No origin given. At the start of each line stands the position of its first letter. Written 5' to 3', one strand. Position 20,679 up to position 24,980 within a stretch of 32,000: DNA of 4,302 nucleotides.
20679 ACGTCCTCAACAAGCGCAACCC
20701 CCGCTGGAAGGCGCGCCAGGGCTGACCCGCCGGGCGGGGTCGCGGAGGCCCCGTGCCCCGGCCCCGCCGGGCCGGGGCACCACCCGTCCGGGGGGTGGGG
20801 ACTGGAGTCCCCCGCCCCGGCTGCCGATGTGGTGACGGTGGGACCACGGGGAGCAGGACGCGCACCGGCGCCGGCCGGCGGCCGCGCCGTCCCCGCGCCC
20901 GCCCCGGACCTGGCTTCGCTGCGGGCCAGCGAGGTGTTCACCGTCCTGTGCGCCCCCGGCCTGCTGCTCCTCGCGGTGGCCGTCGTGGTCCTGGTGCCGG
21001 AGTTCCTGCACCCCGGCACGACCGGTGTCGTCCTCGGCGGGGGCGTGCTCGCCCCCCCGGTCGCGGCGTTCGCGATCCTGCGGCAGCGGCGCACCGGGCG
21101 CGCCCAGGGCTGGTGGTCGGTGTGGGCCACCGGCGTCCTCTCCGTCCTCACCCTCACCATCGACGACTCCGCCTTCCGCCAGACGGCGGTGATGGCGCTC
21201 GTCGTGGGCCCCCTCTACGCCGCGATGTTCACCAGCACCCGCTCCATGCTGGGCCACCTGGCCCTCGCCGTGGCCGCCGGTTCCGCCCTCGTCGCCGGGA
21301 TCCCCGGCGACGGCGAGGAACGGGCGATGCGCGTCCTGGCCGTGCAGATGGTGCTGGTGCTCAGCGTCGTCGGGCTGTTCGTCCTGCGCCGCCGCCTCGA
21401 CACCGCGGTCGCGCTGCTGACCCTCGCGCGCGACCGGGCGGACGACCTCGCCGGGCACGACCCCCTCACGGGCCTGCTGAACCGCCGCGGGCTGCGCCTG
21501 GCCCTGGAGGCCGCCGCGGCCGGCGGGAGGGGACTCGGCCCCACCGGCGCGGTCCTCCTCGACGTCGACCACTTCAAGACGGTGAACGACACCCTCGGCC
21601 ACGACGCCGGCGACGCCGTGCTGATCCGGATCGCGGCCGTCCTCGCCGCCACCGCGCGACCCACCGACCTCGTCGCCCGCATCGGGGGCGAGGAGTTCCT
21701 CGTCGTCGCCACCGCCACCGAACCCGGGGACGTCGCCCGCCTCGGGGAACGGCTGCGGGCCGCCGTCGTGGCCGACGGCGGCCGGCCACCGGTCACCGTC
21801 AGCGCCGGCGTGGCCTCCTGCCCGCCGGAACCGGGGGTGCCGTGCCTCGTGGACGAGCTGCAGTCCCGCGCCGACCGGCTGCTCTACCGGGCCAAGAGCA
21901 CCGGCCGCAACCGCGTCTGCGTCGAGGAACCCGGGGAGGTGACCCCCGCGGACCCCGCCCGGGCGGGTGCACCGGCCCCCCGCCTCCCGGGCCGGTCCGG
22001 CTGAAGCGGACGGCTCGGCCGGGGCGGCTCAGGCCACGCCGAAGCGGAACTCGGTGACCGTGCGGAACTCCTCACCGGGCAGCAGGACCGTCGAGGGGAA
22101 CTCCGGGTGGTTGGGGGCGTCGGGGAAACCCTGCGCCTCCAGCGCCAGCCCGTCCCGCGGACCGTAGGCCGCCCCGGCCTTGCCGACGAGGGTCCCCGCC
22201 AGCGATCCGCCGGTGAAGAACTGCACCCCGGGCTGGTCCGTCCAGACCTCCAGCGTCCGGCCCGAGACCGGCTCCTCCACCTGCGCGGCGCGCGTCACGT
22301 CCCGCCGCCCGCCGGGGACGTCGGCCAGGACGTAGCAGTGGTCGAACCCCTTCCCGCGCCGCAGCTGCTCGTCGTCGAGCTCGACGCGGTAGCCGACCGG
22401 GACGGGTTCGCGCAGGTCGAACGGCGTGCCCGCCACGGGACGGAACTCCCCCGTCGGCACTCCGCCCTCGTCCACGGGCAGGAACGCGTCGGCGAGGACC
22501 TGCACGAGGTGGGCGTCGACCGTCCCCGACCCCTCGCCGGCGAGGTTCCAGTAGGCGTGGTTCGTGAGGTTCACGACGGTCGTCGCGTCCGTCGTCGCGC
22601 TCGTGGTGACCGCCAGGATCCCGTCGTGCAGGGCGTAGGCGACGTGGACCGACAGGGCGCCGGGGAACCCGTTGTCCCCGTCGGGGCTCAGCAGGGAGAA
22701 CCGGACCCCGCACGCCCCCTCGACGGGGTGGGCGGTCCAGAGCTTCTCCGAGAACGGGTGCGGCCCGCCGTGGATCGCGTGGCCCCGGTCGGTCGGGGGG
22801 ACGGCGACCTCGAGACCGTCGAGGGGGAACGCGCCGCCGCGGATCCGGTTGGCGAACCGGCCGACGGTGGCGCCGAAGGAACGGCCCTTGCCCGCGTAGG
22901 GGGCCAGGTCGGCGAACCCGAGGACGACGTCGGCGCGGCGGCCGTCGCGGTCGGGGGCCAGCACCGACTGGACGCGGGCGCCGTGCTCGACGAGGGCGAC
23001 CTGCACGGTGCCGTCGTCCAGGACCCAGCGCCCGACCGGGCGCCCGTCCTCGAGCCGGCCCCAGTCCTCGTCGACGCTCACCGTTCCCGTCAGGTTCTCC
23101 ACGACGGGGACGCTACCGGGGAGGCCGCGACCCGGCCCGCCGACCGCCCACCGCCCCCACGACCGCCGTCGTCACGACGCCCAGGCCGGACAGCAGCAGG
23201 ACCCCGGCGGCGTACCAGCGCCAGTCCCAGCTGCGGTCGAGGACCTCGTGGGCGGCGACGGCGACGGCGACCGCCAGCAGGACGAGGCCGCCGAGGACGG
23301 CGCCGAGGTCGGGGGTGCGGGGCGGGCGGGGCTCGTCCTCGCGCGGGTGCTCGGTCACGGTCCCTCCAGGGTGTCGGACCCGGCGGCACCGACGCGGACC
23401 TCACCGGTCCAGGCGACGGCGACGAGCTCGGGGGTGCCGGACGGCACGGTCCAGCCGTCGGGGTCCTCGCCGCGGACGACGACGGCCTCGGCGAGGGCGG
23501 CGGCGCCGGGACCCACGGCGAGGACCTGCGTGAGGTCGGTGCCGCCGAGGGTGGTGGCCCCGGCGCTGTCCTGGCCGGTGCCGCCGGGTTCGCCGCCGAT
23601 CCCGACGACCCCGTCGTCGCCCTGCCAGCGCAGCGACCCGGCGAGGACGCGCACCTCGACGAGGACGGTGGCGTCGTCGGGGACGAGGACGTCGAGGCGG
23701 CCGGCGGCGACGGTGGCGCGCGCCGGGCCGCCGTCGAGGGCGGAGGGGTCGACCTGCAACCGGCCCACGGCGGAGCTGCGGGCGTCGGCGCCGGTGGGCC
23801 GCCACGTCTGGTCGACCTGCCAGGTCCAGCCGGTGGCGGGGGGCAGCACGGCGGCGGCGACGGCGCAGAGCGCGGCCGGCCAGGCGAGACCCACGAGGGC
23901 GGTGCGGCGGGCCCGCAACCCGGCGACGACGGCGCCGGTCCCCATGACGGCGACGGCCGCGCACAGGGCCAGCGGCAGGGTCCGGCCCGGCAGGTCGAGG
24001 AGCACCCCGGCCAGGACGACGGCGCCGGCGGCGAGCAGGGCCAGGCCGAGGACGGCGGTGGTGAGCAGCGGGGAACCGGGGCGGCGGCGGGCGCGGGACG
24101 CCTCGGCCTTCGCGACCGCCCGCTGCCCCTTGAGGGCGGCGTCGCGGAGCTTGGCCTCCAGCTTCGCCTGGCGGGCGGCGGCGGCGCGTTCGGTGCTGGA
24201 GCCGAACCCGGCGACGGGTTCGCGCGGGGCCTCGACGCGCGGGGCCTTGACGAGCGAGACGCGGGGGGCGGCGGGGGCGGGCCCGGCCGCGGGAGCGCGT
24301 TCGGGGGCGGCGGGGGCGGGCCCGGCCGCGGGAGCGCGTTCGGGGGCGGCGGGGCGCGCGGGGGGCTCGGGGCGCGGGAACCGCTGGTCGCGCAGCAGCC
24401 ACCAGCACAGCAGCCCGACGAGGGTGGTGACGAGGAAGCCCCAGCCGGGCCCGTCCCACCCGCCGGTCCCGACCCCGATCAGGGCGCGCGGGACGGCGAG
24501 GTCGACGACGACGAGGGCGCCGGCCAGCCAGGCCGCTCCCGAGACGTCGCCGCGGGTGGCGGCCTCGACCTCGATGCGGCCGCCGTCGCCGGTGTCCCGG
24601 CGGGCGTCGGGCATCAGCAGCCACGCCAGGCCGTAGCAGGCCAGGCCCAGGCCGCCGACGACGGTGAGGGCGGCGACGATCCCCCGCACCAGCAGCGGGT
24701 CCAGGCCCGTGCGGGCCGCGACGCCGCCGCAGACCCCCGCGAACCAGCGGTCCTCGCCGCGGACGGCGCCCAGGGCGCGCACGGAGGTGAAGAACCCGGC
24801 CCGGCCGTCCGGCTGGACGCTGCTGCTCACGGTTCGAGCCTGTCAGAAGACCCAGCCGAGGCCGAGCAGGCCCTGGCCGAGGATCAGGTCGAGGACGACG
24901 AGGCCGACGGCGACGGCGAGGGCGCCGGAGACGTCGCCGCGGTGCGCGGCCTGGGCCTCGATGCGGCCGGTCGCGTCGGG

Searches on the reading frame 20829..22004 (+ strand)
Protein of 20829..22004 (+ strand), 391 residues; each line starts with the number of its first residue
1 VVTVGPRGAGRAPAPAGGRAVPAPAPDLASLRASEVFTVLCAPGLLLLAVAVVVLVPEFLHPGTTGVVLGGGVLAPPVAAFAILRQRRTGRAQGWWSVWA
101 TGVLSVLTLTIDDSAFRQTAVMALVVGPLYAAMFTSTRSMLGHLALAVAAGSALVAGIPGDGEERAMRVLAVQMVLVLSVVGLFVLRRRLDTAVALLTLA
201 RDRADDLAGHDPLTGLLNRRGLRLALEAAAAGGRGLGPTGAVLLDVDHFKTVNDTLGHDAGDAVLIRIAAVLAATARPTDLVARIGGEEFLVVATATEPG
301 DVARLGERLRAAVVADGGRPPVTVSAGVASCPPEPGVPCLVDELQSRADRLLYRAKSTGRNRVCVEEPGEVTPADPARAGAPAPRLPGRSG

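Call 12: search_protein_families(library=pfam, proteins=[window:20829-22004:+], max_evalue=0.001)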
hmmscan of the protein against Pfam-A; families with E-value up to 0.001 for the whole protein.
window:20829-22004:+ (391 aa): 1 family
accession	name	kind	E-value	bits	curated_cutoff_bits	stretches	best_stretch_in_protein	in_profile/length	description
PF00990.26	GGDEF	-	2.8e-34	118.7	23.8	1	209-362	2-161/161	Diguanylate cyclase, GGDEF domain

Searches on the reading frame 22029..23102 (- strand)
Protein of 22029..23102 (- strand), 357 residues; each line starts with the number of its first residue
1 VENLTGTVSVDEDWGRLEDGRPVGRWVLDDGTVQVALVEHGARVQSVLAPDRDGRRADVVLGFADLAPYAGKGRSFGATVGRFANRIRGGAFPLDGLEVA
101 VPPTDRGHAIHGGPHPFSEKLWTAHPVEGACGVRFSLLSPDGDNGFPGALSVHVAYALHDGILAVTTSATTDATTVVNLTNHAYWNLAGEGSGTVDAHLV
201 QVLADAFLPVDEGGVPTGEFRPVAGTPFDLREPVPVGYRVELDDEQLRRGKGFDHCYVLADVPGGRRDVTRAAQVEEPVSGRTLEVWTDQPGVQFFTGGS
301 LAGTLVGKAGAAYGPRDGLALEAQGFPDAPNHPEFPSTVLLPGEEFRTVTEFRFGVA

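Call 12: search_protein_families(library=pfam, proteins=[window:22029-23102:-], max_evalue=0.001)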
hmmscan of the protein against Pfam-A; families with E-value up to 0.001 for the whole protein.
window:22029-23102:- (357 aa): 1 family
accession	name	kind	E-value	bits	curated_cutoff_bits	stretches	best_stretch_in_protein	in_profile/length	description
PF01263.26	Aldose_epim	-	1.3e-76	258.3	27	1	26-352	3-298/299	Aldose 1-epimerase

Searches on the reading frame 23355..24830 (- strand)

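Call 12: search_protein_families(library=pfam, proteins=[window:23355-24830:-], max_evalue=0.001)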
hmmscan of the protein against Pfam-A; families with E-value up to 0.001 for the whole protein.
window:23355-24830:- (491 aa): 1 family
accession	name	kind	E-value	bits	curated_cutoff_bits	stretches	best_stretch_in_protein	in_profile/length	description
PF04024.17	PspC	-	2.6e-16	59.6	25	1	26-76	8-58/58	PspC domain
